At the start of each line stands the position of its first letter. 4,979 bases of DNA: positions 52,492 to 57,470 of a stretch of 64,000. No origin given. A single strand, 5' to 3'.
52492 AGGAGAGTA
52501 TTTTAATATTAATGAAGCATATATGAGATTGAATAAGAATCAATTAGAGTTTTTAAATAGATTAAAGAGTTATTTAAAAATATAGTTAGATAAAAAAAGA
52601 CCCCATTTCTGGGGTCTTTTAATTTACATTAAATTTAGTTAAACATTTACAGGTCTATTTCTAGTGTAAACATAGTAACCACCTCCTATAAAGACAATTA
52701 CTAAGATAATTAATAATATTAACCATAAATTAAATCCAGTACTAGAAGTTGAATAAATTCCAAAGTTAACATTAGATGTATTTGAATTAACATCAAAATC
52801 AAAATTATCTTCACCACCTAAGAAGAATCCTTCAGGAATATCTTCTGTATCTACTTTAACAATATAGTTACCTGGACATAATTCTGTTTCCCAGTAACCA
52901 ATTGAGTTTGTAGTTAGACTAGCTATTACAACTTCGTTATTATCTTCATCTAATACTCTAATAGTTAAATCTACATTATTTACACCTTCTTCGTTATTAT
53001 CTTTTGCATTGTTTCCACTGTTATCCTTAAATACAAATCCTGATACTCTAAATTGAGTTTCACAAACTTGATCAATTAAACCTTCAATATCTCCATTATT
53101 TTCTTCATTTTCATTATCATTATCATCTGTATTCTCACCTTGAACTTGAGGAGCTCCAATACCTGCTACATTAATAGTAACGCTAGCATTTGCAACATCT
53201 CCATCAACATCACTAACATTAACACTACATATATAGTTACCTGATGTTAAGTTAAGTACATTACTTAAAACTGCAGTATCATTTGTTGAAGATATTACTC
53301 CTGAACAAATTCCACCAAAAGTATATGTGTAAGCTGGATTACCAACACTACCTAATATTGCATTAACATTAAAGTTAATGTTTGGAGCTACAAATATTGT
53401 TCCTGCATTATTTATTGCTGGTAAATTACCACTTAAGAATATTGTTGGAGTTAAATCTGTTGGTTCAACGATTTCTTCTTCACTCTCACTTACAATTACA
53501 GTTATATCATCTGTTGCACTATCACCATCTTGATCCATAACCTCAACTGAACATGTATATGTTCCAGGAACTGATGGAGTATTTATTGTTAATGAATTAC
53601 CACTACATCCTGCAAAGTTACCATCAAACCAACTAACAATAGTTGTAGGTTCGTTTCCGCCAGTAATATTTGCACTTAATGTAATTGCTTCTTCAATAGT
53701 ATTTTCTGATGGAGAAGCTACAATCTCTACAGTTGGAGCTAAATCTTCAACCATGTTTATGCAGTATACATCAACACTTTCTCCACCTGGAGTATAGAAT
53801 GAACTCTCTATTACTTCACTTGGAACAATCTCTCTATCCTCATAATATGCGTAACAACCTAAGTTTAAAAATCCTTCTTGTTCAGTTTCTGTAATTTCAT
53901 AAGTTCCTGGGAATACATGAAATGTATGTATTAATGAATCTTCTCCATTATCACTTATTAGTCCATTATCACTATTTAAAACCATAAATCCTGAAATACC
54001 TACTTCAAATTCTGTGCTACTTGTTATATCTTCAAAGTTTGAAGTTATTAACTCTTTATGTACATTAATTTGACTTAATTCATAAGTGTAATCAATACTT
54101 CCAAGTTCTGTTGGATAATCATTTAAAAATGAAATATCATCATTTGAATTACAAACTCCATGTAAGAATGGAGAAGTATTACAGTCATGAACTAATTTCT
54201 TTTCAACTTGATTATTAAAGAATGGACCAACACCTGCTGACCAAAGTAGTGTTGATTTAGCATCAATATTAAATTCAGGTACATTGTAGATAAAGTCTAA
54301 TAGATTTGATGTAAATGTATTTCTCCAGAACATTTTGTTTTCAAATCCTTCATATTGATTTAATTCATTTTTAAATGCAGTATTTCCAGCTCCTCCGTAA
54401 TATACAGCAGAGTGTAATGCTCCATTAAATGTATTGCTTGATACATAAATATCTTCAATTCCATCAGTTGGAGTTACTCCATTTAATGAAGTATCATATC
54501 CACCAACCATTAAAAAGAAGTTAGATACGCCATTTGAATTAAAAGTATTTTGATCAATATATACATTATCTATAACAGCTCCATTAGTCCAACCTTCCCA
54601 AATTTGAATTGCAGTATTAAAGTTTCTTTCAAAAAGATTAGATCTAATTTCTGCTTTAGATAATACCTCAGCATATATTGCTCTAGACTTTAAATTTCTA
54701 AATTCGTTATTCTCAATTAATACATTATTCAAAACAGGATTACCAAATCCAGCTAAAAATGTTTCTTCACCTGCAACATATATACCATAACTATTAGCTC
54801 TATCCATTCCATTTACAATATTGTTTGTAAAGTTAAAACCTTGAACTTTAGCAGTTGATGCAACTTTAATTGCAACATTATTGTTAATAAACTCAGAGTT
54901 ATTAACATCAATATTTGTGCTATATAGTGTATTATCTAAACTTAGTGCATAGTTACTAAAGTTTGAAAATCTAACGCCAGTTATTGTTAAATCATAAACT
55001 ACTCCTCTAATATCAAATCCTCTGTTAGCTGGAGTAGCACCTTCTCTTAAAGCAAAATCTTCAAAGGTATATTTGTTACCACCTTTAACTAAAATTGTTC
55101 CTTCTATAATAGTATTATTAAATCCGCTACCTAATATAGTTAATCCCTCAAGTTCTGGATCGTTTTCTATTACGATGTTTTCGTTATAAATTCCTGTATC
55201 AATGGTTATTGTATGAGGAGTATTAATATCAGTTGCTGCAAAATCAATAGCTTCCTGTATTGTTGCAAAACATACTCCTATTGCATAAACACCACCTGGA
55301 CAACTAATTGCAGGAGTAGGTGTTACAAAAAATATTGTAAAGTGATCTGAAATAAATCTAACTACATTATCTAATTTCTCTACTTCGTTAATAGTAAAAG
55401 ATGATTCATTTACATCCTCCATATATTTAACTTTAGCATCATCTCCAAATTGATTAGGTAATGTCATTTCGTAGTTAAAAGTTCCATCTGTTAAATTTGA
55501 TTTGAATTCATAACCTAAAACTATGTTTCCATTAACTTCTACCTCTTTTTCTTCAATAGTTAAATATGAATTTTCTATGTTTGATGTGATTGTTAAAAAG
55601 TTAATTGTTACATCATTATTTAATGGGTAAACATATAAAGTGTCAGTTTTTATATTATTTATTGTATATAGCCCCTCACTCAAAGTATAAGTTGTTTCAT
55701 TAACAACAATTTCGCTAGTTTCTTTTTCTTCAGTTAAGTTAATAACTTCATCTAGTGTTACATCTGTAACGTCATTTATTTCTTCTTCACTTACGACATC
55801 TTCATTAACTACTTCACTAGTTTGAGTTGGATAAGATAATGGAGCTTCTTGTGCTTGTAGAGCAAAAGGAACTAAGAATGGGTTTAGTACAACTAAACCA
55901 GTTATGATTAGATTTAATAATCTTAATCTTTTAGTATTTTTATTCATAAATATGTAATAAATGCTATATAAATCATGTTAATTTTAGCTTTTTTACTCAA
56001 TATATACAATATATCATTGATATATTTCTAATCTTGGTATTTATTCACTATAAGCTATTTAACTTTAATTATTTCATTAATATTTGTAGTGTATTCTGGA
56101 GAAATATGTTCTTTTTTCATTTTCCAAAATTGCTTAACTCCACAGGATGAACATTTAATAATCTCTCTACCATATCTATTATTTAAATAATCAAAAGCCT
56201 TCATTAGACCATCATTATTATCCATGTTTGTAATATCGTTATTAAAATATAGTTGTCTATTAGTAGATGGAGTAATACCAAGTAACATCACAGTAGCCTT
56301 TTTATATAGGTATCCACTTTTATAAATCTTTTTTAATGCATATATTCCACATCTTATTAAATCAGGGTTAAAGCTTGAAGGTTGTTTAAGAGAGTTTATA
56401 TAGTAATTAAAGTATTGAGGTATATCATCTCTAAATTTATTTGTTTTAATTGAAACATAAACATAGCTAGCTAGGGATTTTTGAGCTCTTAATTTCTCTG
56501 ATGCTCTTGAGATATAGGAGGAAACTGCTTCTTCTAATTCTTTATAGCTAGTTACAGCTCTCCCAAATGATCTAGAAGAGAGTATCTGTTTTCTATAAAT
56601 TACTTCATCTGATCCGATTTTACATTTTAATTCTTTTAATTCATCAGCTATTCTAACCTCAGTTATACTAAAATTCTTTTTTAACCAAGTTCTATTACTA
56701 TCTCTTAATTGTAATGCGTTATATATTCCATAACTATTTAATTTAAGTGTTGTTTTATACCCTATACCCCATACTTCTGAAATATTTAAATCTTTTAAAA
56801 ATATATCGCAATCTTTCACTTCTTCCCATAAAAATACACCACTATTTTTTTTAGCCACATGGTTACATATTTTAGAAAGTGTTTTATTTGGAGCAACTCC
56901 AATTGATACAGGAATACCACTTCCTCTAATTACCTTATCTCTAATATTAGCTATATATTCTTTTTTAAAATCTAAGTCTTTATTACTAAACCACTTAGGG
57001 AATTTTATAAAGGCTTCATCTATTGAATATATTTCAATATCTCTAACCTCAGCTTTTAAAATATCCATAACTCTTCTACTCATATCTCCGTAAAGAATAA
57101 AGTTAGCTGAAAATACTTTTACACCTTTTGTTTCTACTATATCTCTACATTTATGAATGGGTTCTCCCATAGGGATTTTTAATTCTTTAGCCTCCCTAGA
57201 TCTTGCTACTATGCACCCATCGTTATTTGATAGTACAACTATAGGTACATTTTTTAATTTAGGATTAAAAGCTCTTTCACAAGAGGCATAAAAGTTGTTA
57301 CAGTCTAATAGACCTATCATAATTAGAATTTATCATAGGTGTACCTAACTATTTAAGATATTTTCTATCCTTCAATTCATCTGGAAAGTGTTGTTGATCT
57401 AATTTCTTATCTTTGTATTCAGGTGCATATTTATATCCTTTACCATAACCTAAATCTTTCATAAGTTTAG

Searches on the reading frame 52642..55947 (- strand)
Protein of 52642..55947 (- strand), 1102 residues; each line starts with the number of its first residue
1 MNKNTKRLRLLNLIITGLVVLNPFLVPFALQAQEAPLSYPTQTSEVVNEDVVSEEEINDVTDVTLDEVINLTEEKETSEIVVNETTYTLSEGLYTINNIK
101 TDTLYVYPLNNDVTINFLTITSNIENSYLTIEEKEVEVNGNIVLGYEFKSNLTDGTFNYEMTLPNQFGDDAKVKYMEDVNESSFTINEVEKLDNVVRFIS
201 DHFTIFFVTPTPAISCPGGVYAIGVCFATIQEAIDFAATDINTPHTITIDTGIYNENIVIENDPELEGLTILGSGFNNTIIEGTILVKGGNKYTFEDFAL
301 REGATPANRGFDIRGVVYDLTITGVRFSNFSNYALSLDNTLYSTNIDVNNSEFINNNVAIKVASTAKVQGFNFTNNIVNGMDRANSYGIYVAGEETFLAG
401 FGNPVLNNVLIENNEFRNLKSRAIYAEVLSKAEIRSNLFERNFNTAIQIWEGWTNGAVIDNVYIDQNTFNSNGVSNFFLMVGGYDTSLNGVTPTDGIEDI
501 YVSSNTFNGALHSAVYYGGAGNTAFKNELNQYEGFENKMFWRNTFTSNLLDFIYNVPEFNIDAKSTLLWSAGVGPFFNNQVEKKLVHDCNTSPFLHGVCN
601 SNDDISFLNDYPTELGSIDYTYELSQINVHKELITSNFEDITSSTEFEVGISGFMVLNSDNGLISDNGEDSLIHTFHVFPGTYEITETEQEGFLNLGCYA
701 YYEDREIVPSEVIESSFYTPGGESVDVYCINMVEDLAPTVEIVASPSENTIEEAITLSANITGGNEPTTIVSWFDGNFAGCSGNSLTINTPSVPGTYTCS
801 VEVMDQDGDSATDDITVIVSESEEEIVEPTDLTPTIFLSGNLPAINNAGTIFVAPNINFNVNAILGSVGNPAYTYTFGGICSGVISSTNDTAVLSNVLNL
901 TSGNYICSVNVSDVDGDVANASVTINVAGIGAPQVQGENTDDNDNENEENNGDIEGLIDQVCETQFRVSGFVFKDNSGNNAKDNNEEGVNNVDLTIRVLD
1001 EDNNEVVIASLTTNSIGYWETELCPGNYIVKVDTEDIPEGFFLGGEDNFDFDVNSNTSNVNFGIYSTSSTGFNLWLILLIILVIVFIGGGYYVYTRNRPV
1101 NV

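Call 79: search_protein_families(library=pfam, proteins=[window:52642-55947:-], max_evalue=0.001)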
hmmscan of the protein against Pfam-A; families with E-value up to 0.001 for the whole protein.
window:52642-55947:- (1102 aa): 5 families
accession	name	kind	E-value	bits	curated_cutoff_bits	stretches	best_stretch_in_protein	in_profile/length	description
PF17210.9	SdrD_B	-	5.2e-08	33.5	29.7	1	970-1058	5-92/112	SdrD B-like domain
PF22352.2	K319L-like_PKD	-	1e-07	32.3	27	0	782-819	48-84/84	K319L-like, PKD domain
PF01095.25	Pectinesterase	-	1.5e-06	27.7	27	1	227-296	12-78/298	Pectinesterase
PF07495.19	Y_Y_Y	-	1.8e-05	25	26.6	0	790-817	33-60/65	Y_Y_Y domain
PF13927.12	Ig_3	-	0.00032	21.6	30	0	742-801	4-76/78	Immunoglobulin domain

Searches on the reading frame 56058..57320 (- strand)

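Call 79: search_protein_families(library=pfam, proteins=[window:56058-57320:-], max_evalue=0.001)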
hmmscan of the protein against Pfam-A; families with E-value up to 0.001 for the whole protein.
window:56058-57320:- (421 aa): 4 families
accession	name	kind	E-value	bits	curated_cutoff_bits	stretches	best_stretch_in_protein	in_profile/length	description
PF00817.25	IMS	-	3.7e-33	114.9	23.2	1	5-152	1-146/148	impB/mucB/samB family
PF13438.11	DUF4113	-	2.4e-18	66.3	24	1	372-420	3-51/51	Domain of unknown function (DUF4113)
PF11799.13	IMS_C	-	1.5e-17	64.5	20.7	1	243-357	1-107/109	impB/mucB/samB family C-terminal domain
PF11798.14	IMS_HHH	-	1.5e-06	28.5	24.4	1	170-199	3-32/32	IMS family HHH motif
